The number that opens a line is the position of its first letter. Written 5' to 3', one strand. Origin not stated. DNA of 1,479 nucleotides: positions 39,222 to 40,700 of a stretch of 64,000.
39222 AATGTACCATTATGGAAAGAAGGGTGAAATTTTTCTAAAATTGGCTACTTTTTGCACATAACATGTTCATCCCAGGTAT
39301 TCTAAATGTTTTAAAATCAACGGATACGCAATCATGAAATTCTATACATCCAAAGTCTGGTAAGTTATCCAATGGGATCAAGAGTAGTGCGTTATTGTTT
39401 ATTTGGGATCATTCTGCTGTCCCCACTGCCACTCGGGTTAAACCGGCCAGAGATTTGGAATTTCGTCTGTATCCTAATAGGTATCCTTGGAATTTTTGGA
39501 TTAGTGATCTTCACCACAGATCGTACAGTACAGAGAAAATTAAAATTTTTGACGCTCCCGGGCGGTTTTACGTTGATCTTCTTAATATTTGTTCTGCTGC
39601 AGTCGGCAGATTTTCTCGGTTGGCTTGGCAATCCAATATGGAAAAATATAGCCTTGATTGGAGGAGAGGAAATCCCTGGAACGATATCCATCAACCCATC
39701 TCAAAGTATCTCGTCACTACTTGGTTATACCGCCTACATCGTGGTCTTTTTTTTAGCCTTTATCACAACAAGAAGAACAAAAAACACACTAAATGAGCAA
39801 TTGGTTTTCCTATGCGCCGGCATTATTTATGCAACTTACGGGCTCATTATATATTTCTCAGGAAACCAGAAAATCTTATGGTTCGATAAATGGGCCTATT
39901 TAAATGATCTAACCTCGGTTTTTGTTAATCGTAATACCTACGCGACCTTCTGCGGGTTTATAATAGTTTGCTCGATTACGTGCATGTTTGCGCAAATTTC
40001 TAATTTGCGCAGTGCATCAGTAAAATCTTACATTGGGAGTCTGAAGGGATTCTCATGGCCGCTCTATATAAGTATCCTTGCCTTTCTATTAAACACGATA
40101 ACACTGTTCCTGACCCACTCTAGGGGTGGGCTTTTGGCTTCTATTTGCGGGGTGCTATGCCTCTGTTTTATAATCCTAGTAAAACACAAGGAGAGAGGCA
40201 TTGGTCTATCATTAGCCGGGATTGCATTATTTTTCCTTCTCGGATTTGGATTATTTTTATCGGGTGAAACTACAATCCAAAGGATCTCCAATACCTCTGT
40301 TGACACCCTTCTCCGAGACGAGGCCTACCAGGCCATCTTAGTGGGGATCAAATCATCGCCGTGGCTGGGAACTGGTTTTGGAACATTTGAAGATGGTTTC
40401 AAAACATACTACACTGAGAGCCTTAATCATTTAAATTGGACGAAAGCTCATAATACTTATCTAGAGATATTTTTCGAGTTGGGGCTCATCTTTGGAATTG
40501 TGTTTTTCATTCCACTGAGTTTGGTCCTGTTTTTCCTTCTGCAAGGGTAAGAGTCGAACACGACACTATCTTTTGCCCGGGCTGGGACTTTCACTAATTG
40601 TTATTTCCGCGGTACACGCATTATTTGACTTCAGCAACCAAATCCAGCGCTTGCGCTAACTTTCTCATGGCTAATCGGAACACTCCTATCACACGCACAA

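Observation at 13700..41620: A 28-kb surface-glycan locus in which nearly every gene is frameshifted, flanked by intact DNA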

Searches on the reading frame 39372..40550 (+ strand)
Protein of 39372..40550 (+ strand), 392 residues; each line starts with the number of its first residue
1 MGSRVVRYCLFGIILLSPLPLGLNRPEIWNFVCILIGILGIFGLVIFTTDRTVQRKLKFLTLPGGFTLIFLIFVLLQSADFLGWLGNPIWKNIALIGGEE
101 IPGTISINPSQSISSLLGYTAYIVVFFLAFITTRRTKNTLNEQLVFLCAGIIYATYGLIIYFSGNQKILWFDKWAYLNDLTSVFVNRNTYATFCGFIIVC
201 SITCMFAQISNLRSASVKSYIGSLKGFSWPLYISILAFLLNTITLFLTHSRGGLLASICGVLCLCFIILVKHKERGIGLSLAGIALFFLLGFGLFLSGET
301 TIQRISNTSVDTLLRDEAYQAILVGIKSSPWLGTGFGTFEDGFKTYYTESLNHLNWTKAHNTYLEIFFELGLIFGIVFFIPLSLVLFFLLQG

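Call 9: list_cluster_members(proteins=[P0001, window:39372-40550:+, window:12662-13672:-, window:11315-12592:-, window:27813-28835:+, window:2941-3900:-])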
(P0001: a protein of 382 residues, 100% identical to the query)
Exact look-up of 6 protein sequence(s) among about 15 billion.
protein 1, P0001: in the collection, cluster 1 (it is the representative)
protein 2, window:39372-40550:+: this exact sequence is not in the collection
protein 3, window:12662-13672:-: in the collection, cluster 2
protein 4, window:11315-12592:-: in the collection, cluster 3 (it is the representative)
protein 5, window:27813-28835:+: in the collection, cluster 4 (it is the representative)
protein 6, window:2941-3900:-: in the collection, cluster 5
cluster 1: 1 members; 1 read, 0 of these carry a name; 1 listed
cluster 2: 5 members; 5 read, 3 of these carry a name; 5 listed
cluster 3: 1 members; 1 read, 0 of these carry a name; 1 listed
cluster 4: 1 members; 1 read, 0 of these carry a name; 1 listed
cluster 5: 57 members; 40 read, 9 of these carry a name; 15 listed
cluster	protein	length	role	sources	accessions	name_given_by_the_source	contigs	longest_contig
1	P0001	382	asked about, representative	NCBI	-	-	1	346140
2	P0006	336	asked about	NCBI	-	-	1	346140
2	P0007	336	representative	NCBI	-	-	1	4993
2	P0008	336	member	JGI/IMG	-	UDP-glucuronate 4-epimerase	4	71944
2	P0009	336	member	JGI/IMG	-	UDP-glucuronate 4-epimerase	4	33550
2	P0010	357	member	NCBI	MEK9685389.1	MAG: NAD-dependent epimerase [Rhodospirillaceae bacterium]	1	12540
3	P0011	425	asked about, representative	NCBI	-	-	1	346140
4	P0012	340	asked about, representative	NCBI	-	-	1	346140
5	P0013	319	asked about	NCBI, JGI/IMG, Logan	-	ribonucleoside-diphosphate reductase beta chain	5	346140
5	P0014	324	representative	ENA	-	-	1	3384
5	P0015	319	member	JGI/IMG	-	ribonucleoside-diphosphate reductase beta chain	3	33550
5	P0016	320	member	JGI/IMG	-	ribonucleoside-diphosphate reductase beta chain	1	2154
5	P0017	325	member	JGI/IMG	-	ribonucleoside-diphosphate reductase beta chain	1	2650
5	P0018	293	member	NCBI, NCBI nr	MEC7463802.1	MAG: ribonucleotide-diphosphate reductase subunit beta, partial [Pseudomonadota bacterium] | ribonucleotide-diphosphate reductase subunit beta [Pseudomonadota bacterium]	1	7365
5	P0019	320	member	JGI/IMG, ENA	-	ribonucleoside-diphosphate reductase beta chain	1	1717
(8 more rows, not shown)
